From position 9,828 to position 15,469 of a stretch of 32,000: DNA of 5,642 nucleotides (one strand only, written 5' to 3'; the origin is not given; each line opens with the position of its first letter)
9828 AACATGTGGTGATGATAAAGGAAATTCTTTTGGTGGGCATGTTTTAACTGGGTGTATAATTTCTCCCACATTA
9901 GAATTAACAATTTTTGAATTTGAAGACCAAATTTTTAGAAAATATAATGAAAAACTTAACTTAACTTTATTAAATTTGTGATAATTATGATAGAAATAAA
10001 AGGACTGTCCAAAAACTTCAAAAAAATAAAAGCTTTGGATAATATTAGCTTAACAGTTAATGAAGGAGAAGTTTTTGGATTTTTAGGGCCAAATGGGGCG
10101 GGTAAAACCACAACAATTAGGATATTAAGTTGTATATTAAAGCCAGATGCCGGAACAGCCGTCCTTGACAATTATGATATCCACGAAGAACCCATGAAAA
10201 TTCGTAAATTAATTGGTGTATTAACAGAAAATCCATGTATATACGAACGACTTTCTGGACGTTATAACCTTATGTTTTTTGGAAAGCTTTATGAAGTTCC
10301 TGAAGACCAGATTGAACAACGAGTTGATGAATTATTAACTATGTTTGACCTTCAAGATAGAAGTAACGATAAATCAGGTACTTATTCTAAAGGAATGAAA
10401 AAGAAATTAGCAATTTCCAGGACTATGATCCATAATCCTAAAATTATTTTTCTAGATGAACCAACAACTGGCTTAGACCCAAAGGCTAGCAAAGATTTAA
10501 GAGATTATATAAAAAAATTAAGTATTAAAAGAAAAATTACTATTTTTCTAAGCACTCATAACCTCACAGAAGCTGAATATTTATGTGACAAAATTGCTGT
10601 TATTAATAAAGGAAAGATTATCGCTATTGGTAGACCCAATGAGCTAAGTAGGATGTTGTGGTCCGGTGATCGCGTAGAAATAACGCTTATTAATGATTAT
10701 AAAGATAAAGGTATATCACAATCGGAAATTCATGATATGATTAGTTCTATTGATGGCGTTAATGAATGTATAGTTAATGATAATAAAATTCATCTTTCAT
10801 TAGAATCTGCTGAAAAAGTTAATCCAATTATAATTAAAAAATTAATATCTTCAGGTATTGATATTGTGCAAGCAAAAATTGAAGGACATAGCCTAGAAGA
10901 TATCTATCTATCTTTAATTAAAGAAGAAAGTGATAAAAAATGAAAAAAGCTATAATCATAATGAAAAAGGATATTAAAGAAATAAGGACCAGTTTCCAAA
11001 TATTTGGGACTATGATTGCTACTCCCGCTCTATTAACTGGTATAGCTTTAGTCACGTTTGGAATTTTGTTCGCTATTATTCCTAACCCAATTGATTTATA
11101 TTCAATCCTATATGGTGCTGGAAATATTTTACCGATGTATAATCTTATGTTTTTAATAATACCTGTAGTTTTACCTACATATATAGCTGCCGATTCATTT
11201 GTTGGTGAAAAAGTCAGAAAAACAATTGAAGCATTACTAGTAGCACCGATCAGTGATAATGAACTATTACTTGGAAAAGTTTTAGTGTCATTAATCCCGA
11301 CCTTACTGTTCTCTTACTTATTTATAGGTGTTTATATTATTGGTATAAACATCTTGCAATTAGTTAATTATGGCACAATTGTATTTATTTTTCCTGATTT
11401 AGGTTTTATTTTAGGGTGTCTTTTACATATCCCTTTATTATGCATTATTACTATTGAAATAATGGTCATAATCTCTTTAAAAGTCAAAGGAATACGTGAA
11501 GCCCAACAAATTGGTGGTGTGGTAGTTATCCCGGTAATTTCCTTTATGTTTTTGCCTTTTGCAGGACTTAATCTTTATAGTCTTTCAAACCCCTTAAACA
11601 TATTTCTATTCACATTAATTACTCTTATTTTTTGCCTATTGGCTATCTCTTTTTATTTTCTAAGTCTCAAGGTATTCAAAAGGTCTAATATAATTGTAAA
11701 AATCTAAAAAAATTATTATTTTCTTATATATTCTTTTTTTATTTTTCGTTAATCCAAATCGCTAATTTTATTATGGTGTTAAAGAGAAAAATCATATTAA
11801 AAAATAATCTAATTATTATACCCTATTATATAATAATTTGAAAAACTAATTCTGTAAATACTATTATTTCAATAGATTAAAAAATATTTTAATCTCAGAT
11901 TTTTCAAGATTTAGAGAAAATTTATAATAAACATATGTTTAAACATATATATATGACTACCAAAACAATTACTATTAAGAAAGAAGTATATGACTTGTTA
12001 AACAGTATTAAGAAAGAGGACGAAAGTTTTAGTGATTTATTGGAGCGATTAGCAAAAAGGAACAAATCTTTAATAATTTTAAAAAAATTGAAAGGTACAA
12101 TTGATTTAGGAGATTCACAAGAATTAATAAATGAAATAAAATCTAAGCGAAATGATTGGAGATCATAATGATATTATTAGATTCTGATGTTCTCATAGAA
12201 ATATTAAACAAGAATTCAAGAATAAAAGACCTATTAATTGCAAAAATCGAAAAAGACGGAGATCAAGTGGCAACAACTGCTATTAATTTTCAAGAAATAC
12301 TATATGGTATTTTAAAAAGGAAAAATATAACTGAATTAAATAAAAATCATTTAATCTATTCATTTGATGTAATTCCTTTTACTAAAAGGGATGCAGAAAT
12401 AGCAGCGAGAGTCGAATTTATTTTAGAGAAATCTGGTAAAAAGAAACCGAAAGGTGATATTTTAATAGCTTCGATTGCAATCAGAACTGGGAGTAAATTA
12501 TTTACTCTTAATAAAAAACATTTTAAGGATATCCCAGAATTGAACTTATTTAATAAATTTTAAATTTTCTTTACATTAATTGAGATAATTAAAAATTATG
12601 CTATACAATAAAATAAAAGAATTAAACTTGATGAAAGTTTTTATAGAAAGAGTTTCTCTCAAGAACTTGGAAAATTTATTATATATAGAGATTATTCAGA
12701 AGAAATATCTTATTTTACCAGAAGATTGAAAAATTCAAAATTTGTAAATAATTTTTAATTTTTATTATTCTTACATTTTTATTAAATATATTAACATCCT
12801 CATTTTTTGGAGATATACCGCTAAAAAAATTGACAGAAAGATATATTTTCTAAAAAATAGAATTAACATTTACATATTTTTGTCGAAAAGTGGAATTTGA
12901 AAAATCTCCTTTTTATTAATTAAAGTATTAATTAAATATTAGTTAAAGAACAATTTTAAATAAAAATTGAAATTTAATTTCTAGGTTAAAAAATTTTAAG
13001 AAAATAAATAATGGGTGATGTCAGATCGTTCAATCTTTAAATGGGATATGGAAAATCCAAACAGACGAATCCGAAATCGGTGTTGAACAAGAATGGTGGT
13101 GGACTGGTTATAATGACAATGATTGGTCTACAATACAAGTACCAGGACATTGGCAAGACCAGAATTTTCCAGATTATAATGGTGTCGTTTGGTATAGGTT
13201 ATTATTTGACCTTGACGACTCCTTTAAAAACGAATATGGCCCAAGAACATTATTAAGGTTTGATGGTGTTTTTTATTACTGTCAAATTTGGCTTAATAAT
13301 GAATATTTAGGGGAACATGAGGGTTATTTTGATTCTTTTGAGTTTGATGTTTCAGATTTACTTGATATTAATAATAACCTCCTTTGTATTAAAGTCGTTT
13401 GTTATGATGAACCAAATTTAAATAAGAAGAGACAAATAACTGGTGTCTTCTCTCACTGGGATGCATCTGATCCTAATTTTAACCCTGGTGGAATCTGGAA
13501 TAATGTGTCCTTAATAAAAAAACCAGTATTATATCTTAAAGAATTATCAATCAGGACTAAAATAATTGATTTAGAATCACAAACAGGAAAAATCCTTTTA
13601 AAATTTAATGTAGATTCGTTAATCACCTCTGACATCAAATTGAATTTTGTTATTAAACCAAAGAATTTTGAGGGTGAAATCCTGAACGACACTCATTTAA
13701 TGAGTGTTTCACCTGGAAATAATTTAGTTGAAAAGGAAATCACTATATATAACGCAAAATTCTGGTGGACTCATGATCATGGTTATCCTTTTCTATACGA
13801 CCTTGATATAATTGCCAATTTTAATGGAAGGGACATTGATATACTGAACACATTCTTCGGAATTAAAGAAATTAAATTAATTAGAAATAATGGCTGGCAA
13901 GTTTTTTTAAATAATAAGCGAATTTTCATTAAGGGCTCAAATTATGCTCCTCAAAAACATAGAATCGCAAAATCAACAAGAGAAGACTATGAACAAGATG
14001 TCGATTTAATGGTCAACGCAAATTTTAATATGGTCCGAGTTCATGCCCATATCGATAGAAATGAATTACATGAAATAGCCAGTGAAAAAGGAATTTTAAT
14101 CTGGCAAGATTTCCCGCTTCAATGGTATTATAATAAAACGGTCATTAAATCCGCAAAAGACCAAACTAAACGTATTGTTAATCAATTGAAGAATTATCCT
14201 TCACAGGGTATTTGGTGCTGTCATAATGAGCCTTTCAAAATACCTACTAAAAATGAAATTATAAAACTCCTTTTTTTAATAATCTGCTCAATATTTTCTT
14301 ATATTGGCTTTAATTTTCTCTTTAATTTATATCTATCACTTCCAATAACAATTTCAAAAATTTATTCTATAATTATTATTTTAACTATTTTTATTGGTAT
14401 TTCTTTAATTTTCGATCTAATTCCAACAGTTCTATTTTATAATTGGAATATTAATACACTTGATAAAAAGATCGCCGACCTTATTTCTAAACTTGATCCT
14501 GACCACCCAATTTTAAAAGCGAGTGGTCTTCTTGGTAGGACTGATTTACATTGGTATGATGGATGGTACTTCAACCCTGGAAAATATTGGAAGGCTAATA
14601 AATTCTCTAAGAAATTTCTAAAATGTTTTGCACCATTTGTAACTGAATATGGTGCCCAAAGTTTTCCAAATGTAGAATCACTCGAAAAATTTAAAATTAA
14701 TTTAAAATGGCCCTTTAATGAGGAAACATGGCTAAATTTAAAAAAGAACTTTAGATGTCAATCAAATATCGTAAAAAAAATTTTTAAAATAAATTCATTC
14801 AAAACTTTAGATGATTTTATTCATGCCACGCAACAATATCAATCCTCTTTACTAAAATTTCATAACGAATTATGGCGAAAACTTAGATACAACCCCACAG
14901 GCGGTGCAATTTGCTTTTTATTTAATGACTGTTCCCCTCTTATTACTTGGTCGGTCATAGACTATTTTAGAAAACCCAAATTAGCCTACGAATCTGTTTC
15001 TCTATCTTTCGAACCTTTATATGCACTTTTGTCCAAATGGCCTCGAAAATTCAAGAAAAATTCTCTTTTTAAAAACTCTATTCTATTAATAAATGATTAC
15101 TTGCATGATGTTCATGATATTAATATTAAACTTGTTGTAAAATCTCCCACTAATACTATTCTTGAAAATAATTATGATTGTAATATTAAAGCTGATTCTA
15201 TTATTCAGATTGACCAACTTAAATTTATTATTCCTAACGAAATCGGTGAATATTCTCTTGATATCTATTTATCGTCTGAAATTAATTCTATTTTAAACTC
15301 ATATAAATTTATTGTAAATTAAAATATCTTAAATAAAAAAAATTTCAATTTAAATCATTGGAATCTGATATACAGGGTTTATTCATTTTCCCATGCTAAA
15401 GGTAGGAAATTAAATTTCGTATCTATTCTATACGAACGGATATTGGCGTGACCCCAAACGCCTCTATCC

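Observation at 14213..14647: GH2 glycosidase with a two-helix TM hairpin inserted just after the catalytic acid/base Glu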

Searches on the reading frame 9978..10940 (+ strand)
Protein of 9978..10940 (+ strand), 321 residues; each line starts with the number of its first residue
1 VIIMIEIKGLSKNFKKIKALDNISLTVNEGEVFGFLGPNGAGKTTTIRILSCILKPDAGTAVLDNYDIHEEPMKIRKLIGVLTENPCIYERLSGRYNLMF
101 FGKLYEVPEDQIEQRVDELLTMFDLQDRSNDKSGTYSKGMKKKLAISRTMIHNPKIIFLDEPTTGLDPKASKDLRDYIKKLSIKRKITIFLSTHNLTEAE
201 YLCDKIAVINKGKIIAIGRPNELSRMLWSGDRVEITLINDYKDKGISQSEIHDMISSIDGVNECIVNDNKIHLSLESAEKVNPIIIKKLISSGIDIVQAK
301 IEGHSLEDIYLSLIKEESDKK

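Call 21: search_protein_families(library=pfam, proteins=[window:9978-10940:+], max_evalue=0.01)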
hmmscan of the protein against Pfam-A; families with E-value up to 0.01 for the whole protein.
window:9978-10940:+ (321 aa): 7 families
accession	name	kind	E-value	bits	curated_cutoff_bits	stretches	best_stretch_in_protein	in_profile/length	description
PF00005.33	ABC_tran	-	3.8e-30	105.7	25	1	20-164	1-137/137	ABC transporter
PF13304.12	AAA_21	-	7.9e-15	56.1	27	1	101-196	182-300/304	AAA domain, putative AbiEii toxin, Type IV TA system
PF13175.12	AAA_15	-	8.5e-07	29.3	32.1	1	12-71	9-68/374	AAA ATPase domain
PF13166.12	AAA_13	-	0.00032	20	36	0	148-201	521-576/713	AAA domain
PF13732.12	DrrA1-3_C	-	0.00033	21.7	27.4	1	252-312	21-79/81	ATP-binding protein DrrA1-3-like, C-terminal domain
PF13476.12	AAA_23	-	0.0046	18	27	1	12-78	5-68/201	AAA domain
PF00004.35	AAA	-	0.0066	17.3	21.2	0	35-87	3-59/131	ATPase family associated with various cellular activities (AAA)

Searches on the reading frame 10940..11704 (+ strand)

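Call 21: search_protein_families(library=pfam, proteins=[window:10940-11704:+], max_evalue=0.01)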
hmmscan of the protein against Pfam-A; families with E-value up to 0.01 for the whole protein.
window:10940-11704:+ (255 aa): 3 families
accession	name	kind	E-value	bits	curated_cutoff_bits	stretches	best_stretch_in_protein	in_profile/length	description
PF12679.13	ABC2_membrane_2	-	6.5e-07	29.3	27.2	1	11-175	7-135/283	ABC-2 family transporter protein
PF12698.13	ABC2_membrane_3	-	2.8e-06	27.1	31.6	1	62-205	159-288/347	ABC-2 family transporter protein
PF12730.13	ABC2_membrane_4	-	0.00011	22.6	27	1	67-176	53-157/179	ABC-2 family transporter protein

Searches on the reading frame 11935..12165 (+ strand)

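Call 21: search_protein_families(library=pfam, proteins=[window:11935-12165:+], max_evalue=0.01)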
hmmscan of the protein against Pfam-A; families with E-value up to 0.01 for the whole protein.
window:11935-12165:+ (77 aa): 2 families
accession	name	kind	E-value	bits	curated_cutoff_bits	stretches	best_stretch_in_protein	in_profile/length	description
PF02697.20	VAPB_antitox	-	4.5e-14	53.4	27.9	1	10-75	1-64/69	Putative antitoxin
PF24434.1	DUF7557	-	0.00032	20.5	25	1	9-39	1-31/45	Family of unknown function (DUF7557)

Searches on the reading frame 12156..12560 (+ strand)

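Call 21: search_protein_families(library=pfam, proteins=[window:12156-12560:+], max_evalue=0.01)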
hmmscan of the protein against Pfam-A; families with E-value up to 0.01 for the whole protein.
window:12156-12560:+ (135 aa): 1 family
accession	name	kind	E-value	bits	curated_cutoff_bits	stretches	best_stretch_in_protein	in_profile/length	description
PF01850.27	PIN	-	4.3e-13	50.4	23.6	1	6-128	1-119/120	PIN domain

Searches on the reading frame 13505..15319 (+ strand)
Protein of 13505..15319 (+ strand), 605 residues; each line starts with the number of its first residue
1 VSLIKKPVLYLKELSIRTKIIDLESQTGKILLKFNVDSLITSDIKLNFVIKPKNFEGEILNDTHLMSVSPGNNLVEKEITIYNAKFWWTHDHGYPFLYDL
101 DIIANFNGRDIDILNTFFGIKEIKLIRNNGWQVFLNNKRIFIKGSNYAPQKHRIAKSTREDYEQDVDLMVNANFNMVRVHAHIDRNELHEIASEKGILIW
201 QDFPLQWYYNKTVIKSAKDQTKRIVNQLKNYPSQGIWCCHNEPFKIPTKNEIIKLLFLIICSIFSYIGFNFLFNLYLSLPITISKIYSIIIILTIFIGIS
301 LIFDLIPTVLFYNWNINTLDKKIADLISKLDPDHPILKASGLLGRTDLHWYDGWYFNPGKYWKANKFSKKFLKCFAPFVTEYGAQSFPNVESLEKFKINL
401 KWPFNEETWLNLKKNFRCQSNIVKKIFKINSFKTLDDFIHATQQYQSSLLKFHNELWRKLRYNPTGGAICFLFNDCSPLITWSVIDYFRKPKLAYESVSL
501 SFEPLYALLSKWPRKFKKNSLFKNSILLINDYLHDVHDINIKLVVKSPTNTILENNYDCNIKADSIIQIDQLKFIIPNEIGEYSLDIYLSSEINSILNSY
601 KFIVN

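Call 4: search_protein_families(library=pfam, proteins=[window:13505-15319:+], max_evalue=0.1)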
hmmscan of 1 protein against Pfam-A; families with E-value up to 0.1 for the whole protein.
window:13505-15319:+ (605 aa): 2 families
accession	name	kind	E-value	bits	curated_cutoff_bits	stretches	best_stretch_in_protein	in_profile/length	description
PF00703.27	Glyco_hydro_2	-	5.3e-07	30.8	23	1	10-120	2-108/109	Glycosyl hydrolases family 2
PF02836.23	Glyco_hydro_2_C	-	1.2e-06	28.3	21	1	132-244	7-137/302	Glycosyl hydrolases family 2, TIM barrel domain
